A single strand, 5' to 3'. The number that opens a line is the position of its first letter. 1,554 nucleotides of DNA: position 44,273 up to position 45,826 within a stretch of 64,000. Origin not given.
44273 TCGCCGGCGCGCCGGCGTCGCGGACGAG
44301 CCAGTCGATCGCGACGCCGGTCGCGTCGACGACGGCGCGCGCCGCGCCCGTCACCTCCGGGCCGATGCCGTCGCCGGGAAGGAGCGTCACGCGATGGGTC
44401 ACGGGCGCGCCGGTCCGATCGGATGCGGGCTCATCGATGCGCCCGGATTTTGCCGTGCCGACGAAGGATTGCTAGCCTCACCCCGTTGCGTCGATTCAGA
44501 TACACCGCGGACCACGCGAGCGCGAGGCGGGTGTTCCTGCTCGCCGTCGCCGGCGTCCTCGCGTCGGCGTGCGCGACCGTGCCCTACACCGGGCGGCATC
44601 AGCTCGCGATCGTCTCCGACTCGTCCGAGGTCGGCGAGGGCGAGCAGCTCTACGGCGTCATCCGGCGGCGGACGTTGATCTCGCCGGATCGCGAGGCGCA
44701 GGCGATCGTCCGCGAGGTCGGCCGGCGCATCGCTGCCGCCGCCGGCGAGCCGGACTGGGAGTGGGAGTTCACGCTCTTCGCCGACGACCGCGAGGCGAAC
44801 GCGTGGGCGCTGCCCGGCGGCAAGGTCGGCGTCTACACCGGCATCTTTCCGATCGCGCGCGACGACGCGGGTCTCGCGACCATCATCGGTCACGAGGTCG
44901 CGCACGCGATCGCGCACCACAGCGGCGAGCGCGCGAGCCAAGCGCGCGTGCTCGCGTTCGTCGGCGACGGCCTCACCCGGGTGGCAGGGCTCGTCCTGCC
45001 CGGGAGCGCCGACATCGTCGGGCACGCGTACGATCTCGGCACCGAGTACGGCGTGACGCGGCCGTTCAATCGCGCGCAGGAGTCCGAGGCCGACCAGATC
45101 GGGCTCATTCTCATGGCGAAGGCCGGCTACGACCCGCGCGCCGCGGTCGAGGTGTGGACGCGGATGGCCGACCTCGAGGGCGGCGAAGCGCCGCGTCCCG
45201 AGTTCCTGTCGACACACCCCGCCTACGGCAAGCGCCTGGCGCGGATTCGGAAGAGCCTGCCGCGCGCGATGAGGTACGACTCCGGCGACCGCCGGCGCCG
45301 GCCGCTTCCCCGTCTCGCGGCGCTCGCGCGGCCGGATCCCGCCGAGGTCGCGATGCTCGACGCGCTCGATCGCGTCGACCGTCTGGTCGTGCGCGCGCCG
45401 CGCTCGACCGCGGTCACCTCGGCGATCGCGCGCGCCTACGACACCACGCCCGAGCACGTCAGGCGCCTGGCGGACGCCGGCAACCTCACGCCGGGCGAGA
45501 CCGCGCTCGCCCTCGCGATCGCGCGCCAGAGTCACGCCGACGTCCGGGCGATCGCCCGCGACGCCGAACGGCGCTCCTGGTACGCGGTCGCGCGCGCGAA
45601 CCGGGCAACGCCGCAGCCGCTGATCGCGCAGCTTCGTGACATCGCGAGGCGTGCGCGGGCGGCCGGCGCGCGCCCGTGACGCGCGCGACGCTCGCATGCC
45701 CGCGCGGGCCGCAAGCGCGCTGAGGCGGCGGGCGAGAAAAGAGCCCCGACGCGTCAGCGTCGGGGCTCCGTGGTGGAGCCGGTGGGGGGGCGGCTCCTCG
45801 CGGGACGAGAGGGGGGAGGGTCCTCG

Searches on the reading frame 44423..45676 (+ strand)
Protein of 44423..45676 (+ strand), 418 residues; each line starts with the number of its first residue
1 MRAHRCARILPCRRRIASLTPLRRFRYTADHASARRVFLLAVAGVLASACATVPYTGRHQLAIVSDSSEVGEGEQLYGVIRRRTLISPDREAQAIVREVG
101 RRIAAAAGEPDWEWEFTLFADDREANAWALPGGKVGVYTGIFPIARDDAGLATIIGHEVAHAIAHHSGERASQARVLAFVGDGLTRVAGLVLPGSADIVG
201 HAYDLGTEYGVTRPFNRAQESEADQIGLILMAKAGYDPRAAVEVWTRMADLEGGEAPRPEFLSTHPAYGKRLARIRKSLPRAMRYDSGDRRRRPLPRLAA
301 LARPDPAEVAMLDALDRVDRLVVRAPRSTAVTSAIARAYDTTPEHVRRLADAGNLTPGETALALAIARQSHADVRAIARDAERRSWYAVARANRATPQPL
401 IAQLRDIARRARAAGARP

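Call 62: find_encoding_contigs(protein=window:44423-45676:+, flank=10000, max_places=4)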
Protein window:44423-45676:+ (418 aa): no gene with exactly this product is on record in the collection.
